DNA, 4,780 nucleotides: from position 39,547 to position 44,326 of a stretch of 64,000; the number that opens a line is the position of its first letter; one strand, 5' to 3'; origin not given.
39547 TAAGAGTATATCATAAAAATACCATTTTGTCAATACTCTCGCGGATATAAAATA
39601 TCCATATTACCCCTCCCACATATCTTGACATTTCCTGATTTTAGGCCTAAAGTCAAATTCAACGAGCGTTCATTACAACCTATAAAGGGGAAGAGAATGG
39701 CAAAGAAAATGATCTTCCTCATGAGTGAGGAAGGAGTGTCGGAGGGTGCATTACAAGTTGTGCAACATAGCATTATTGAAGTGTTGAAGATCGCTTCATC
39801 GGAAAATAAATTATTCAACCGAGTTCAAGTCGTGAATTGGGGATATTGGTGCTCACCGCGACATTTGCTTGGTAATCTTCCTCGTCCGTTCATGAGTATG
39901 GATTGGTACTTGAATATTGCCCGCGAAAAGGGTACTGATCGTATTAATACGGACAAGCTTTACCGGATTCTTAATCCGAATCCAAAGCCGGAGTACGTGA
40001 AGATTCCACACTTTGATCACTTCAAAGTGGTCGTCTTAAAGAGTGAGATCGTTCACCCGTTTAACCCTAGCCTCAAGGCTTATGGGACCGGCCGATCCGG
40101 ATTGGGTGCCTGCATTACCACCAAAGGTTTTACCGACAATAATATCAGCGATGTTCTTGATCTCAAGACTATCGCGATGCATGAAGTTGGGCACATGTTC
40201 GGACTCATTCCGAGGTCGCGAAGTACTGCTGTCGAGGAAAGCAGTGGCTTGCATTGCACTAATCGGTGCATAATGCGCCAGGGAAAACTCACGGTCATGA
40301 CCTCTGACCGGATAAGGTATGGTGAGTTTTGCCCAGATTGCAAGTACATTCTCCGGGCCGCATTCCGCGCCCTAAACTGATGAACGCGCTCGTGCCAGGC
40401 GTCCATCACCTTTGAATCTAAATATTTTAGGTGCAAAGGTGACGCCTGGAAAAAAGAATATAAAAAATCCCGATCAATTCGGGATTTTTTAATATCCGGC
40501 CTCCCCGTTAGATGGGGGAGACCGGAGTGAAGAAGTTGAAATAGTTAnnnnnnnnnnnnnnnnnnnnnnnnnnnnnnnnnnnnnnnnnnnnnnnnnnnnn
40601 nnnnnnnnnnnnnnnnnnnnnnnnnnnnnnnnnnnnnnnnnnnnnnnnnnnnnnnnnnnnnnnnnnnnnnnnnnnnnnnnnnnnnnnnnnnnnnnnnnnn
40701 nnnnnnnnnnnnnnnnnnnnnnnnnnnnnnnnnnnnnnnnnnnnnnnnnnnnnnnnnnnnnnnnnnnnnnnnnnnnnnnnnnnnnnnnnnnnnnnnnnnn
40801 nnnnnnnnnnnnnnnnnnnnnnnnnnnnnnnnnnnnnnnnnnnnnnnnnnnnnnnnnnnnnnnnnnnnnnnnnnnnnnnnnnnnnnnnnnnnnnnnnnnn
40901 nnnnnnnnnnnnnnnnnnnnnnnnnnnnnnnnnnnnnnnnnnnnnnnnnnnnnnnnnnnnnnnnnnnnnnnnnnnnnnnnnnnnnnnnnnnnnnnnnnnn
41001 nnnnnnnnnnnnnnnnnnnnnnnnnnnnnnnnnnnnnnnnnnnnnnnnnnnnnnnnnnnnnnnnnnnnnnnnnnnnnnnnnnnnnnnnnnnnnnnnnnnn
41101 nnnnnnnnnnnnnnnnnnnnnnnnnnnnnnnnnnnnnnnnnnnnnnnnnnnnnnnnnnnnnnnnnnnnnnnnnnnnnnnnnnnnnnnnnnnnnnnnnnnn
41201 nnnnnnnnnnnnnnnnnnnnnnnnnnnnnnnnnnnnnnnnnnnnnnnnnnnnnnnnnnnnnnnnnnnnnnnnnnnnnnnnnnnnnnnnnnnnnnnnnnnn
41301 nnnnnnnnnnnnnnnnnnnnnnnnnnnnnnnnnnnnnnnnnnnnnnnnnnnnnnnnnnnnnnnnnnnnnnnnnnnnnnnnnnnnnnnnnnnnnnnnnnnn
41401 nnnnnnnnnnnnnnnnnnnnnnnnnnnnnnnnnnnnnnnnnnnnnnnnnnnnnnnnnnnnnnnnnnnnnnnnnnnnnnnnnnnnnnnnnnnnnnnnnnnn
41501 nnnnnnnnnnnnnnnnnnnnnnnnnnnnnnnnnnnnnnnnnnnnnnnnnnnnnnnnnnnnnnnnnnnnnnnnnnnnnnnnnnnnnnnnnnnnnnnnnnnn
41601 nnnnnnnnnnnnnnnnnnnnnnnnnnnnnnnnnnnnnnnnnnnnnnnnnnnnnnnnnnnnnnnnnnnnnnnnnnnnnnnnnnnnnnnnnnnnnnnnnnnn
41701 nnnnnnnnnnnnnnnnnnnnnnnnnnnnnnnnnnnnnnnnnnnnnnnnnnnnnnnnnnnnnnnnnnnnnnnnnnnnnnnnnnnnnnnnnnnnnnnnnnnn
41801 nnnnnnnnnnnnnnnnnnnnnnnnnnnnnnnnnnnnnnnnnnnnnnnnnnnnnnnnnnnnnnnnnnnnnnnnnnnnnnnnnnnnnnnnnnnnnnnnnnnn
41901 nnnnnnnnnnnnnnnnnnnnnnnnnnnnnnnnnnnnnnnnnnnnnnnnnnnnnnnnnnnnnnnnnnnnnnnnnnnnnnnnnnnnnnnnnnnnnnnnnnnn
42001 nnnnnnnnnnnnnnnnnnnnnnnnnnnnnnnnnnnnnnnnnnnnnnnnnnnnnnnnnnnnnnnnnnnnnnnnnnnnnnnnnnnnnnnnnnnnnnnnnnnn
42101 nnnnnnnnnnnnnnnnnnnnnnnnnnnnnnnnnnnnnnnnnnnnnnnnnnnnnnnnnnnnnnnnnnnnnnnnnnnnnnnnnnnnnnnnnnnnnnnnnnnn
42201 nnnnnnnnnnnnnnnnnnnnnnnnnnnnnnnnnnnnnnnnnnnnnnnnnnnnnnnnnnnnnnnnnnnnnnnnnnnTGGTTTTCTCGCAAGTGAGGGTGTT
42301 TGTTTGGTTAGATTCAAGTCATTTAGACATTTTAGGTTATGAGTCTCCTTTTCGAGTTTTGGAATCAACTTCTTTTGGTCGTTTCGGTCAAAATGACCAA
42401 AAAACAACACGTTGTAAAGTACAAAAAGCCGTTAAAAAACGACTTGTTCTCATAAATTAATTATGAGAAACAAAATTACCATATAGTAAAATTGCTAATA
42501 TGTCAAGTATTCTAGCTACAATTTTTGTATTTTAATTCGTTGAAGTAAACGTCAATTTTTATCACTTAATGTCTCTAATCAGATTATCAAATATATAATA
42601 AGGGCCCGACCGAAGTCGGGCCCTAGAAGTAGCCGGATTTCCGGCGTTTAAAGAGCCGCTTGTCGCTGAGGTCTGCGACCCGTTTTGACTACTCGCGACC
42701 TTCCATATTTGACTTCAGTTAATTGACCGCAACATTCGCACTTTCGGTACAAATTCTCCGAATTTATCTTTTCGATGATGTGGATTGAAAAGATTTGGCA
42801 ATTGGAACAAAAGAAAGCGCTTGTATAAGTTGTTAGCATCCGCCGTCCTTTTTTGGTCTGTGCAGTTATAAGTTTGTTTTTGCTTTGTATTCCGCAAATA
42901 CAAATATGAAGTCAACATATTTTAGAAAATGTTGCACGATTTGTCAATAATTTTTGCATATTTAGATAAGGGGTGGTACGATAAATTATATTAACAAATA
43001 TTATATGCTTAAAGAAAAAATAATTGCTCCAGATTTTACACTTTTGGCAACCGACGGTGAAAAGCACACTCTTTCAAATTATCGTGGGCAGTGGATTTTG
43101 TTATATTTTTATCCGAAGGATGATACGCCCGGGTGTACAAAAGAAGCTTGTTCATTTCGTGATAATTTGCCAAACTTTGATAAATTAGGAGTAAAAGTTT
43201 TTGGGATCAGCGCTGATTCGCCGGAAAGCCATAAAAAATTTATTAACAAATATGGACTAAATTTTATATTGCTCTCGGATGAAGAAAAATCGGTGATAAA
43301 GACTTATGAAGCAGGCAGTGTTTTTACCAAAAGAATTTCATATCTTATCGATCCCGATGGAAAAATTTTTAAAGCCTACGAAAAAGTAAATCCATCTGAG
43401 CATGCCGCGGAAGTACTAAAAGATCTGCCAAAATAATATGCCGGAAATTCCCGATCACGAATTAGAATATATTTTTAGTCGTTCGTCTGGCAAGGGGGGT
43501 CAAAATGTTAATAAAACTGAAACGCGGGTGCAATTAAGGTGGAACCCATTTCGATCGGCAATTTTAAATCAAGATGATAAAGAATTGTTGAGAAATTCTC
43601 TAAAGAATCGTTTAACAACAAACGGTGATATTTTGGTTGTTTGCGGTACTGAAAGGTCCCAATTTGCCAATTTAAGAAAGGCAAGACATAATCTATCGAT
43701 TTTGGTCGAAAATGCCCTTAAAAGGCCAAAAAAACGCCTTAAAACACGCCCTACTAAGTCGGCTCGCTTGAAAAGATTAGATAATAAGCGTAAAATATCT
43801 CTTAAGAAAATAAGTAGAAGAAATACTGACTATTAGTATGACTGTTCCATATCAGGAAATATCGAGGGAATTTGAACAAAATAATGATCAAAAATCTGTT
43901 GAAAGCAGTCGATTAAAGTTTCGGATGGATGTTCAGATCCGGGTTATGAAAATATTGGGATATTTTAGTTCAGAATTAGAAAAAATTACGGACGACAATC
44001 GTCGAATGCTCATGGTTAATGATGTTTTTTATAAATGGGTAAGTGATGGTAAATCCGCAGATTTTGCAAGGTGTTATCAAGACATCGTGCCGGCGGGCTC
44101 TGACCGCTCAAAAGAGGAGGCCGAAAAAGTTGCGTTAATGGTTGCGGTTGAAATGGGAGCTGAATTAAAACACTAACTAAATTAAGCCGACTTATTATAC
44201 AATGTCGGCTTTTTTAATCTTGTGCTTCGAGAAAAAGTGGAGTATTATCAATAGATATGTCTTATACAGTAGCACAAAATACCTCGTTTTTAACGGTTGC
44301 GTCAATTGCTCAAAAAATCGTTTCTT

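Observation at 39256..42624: GC-rich 3.3-kb island bounded by two identical 20-nt hairpins, inserted directly after rpsI, carrying a metzincin-like protease and a MACPF-like lipoprotein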

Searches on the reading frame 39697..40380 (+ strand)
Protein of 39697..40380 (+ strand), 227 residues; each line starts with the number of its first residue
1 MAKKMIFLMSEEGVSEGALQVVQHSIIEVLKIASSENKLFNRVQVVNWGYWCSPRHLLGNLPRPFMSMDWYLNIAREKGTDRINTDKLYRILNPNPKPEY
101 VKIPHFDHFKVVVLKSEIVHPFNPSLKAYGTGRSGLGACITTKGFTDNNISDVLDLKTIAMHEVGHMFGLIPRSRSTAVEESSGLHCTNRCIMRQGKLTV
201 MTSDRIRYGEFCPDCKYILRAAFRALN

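Call 9: search_protein_families(library=pfam, proteins=[window:39697-40380:+], max_evalue=1)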
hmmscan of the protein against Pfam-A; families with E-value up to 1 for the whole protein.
window:39697-40380:+ (227 aa): 4 families
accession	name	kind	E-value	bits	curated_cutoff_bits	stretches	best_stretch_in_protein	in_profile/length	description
PF00413.30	Peptidase_M10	-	0.0051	17.1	24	1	146-175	97-127/159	Matrixin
PF13582.12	Reprolysin_3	-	0.21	12.6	22.4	1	143-170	91-120/123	Metallo-peptidase family M12B Reprolysin-like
PF16313.11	DUF4953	-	0.32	10.6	24.2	1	156-170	13-27/316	Met-zincin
PF07998.17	Peptidase_M54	-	0.38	11.2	24.4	0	161-218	150-191/194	Peptidase family M54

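Call 10: search_protein_families(library=ncbifam, proteins=[window:39697-40380:+], max_evalue=1)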
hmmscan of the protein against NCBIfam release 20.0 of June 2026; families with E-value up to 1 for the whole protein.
window:39697-40380:+ (227 aa): 2 families
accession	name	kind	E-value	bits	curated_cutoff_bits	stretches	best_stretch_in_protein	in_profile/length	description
NF033823.0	archmetzin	subfamily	0.002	18.1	145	1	156-217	122-168/170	archaemetzincin family Zn-dependent metalloprotease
NF038122.1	metallo_LGF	subfamily_domain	0.11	12.6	80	1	146-178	133-165/274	NF038122 family metalloprotease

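Call 16: find_homologous_proteins(query=window:39697-40380:+)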
Query window:39697-40380:+ (227 aa): 26 proteins with E <= 0.001 among 180 candidates.
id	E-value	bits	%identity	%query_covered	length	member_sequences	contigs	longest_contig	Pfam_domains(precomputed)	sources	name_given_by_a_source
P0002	1.3e-152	524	100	100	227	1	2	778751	-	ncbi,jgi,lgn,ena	ncbi:MAG: hypothetical protein WC725_00575 [Patescibacteria group bacterium]|jgi:hypothetical protei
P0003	4.6e-30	123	34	96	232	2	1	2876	-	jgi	-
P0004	4.1e-26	110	38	96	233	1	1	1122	PF07998.18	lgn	-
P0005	1.2e-25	108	36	96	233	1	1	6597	PF07998.18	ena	-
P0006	6.2e-25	106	34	96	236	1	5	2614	PF07998.18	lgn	-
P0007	2.8e-24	104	36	95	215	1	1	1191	PF07998.18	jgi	jgi:predicted Zn-dependent protease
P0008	4.0e-24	103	33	95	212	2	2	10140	PF07998.18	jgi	jgi:predicted Zn-dependent protease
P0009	1.1e-23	102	35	95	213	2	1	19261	PF07998.18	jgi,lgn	jgi:predicted Zn-dependent protease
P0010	3.2e-23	100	33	97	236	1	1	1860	-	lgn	-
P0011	5.2e-23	100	32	96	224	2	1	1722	PF07998.18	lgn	-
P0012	8.2e-23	99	35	96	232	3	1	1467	PF07998.18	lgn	-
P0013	2.2e-22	98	34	96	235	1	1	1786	PF07998.18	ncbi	-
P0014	3.6e-22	97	35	96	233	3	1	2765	PF07998.18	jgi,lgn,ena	-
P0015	6.1e-22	96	32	98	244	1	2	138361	-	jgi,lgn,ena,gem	jgi:predicted Zn-dependent protease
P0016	1.1e-21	95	33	96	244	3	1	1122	-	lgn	-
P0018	4.7e-21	93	32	96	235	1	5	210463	-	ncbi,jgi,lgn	jgi:predicted Zn-dependent protease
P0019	7.6e-21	93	35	89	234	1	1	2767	PF07998.18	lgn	-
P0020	2.6e-20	91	31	96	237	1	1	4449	PF07998.18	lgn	-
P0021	5.8e-20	90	33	95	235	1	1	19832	PF07998.18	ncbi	-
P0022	1.0e-19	89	31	96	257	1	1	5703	PF07998.18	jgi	-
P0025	3.3e-18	84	30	96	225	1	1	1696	PF07998.18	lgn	-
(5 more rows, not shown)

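Call 18: find_encoding_contigs(protein=P0018, flank=6000, max_places=3)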
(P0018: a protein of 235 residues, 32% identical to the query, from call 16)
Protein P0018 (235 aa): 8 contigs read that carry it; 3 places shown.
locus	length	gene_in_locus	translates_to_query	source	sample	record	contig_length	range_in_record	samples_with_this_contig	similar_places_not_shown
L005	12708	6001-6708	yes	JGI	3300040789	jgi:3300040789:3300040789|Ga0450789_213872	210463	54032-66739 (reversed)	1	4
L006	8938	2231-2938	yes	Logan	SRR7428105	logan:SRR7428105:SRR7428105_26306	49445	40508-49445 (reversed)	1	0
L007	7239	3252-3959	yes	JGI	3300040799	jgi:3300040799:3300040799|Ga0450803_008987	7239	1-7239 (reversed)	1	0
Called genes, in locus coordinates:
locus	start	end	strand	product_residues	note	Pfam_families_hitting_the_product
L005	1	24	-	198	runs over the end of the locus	PF04542:Sigma70_r2, PF08281:Sigma70_r4_2, PF04545:Sigma70_r4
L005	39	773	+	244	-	PF01479:S4, PF00849:PseudoU_synth_2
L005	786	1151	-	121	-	-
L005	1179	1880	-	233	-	-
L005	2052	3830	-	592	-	PF00009:GTP_EFTU, PF01926:MMR_HSR1, PF02421:FeoB_N (faint), PF22042:EF-G_D2, PF03144:GTP_EFTU_D2, PF00679:EFG_C, PF21018:BipA_C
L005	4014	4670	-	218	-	-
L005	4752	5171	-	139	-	-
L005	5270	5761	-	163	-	-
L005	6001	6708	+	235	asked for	-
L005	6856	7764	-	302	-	PF01435:Peptidase_M48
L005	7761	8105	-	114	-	-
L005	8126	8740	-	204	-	PF04011:LemA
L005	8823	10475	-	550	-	PF00118:Cpn60_TCP1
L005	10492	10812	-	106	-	PF00166:Cpn10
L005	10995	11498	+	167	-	-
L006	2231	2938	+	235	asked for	-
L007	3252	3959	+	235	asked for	-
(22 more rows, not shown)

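Call 19: find_encoding_contigs(protein=P0015, flank=6000, max_places=3)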
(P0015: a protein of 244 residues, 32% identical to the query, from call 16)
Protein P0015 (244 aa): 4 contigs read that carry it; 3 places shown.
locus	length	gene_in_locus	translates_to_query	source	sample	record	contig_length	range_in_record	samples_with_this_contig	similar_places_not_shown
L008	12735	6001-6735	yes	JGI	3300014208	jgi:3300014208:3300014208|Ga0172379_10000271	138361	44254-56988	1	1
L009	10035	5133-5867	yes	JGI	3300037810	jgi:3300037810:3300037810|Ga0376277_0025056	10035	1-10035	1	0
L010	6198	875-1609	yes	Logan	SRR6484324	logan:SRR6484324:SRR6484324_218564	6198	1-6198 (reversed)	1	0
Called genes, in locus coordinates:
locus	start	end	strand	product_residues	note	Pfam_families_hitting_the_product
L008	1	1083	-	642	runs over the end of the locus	PF00009:GTP_EFTU, PF22042:EF-G_D2 (faint), PF03144:GTP_EFTU_D2, PF00679:EFG_C, PF06421:LepA_C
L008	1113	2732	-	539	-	PF03023:MurJ, PF01943:Polysacc_synt (weak), PF01554:MatE (weak)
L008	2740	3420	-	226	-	-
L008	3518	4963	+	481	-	PF00753:Lactamase_B, PF23023:Anti-Pycsar_Apyc1 (faint), PF12706:Lactamase_B_2 (weak), PF16661:Lactamase_B_6, PF10996:Beta-Casp, PF07521:RMMBL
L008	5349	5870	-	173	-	-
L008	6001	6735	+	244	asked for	-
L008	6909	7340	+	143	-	PF02381:MraZ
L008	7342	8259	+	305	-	PF01795:Methyltransf_5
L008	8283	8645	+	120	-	-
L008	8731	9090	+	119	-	-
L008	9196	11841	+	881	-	PF02861:Clp_N, PF00158:Sigma54_activat (faint), PF01078:Mg_chelatase (faint), PF17871:AAA_lid_9 (weak), PF00004:AAA, PF07724:AAA_2, PF07728:AAA_5, PF10431:ClpB_D2-small, +1 more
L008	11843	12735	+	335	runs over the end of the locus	PF00953:Glycos_transf_4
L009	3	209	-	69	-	?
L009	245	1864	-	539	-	PF03023:MurJ, PF01943:Polysacc_synt (weak), PF01554:MatE (weak)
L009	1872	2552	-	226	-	-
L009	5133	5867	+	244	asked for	-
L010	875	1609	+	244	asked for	-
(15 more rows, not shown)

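Call 66: search_protein_families(library=phrogs, proteins=[window:39697-40380:+], max_evalue=0.1)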
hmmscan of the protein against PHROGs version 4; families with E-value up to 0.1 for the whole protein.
window:39697-40380:+ (227 aa): 0 families

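Call 68: search_solved_structures(query=A1, max_evalue=1, show_alignments=1)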
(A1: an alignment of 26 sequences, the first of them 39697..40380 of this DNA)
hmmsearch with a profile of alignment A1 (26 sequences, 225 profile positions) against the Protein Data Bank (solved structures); distinct sequences matched with E-value up to 1: 13.
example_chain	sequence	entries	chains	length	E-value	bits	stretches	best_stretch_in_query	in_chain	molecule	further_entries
3zvs_A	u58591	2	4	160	7.9e-11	45.1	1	108-220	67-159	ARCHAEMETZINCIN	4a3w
4axq_A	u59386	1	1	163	8.9e-11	44.9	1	108-220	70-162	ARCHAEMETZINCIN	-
2x7m_A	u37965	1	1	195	7.8e-09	38.6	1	82-165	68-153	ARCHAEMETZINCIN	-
3lmc_A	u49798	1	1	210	1.2e-05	28.2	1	104-165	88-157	Peptidase, zinc-dependent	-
3b8z_A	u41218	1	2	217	0.004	19.9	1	99-169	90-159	protein ADAMTS-5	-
3ljt_A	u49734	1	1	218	0.0041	19.9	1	99-169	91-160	A disintegrin and metalloproteinase with thrombospondin motifs 5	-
6yjm_A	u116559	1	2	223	0.0041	19.9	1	99-169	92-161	A disintegrin and metalloproteinase with thrombospondin motifs 5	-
3hy7_A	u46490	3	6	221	0.0041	19.9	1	99-169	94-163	A disintegrin and metalloproteinase with thrombospondin motifs 5 | Catalytic Domain of ADAMTS-5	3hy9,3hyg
2rjq_A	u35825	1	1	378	0.011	18.5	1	99-169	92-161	ADAMTS-5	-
3q2g_A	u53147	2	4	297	0.026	17.3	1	95-167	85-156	A disintegrin and metalloproteinase with thrombospondin motifs 1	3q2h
2jih_A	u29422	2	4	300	0.026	17.2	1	95-167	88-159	ADAMTS-1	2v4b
4wk7_A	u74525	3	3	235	0.43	13.3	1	96-170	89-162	A disintegrin and metalloproteinase with thrombospondin motifs 4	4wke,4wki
9ire_A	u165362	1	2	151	0.73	12.5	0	193-218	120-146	Ferric uptake regulation protein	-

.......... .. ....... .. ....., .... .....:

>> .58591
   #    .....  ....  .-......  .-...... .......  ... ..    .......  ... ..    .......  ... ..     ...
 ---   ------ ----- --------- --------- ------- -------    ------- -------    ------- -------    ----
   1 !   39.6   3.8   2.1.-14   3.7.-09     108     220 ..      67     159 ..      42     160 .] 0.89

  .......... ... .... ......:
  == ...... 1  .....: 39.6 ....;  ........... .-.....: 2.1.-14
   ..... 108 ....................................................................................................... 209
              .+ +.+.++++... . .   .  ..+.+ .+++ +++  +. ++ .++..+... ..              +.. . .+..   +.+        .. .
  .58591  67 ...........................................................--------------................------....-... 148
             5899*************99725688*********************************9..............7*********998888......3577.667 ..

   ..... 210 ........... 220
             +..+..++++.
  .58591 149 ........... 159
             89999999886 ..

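Call 81: search_protein_families(library=padloc, proteins=[window:39697-40380:+], max_evalue=0.01)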
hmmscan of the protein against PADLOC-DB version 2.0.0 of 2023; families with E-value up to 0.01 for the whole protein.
window:39697-40380:+ (227 aa): 0 families

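Call 87: find_related_loci(query=A1, collection=viral_contigs, flank=5000)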
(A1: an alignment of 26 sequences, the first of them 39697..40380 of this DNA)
Query A1 (227 aa) in viral_contigs; peptide patterns used: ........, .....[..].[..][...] (x = any residue, [..] = any of these).
39 stretches matched a pattern, but none encodes a relative of the query by tblastn (E <= 1e-3).

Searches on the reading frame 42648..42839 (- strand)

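Call 9: search_protein_families(library=pfam, proteins=[window:42648-42839:-], max_evalue=1)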
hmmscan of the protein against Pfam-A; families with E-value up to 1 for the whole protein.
window:42648-42839:- (63 aa): 0 families

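Call 10: search_protein_families(library=ncbifam, proteins=[window:42648-42839:-], max_evalue=1)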
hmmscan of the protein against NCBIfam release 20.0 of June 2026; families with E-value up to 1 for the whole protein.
window:42648-42839:- (63 aa): 1 family
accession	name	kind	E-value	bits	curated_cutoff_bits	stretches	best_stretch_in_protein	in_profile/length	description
TIGR00467.1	lysS_arch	equivalog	0.083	11.4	147.55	1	5-45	165-204/515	lysine--tRNA ligase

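Call 66: search_protein_families(library=phrogs, proteins=[window:42648-42839:-], max_evalue=0.1)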
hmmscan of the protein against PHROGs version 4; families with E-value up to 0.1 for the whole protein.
window:42648-42839:- (63 aa): 0 families

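Call 81: search_protein_families(library=padloc, proteins=[window:42648-42839:-], max_evalue=0.01)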
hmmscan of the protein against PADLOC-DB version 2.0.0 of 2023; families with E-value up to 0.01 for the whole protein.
window:42648-42839:- (63 aa): 0 families

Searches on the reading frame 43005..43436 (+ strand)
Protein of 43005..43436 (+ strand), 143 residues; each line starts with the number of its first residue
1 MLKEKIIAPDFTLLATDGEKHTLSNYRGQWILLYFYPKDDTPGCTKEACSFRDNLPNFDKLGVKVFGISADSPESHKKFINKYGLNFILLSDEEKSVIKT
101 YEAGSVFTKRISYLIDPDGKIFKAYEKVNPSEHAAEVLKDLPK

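Call 9: search_protein_families(library=pfam, proteins=[window:43005-43436:+], max_evalue=1)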
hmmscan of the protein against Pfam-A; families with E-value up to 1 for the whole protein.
window:43005-43436:+ (143 aa): 4 families
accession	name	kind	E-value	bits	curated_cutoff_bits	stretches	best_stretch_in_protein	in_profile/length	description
PF00578.27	AhpC-TSA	-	5.4e-40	136.6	26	1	8-121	5-121/124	AhpC/TSA family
PF08534.16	Redoxin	-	9.9e-22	77.8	26.6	1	8-132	6-139/148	Redoxin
PF13911.12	AhpC-TSA_2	-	0.00034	21.4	27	1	52-102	3-53/114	AhpC/TSA antioxidant enzyme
PF02630.20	SCO1-SenC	-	0.011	16.1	22.8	1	9-97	2-96/134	SCO1/SenC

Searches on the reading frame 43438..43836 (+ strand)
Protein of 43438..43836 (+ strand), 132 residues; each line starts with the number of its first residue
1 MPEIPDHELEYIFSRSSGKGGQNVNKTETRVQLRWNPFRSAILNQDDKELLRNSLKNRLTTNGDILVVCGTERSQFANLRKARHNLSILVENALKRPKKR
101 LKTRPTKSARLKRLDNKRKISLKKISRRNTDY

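Call 9: search_protein_families(library=pfam, proteins=[window:43438-43836:+], max_evalue=1)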
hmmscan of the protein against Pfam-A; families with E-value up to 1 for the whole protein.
window:43438-43836:+ (132 aa): 1 family
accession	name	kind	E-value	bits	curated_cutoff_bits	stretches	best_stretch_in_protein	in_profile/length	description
PF00472.26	RF-1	-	7e-18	65.1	35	1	3-124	6-105/116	RF-1 domain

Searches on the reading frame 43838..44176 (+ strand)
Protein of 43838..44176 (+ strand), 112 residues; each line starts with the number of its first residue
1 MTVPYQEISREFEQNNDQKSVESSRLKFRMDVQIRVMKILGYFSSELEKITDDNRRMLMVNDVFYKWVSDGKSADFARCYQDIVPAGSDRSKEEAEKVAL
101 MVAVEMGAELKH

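Call 9: search_protein_families(library=pfam, proteins=[window:43838-44176:+], max_evalue=1)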
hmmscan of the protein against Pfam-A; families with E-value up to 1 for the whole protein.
window:43838-44176:+ (112 aa): 0 families

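Call 66: search_protein_families(library=phrogs, proteins=[window:43838-44176:+], max_evalue=0.1)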
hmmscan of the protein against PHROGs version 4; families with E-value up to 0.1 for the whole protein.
window:43838-44176:+ (112 aa): 2 families
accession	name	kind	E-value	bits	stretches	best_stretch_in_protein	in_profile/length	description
phrog_9117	-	unknown function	0.066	14.2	0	53-81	25-53/60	-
phrog_10912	-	other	0.1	11.5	0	7-83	594-671/970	kinase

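Call 81: search_protein_families(library=padloc, proteins=[window:43838-44176:+], max_evalue=0.01)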
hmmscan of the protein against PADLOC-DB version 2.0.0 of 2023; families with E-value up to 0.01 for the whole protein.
window:43838-44176:+ (112 aa): 0 families
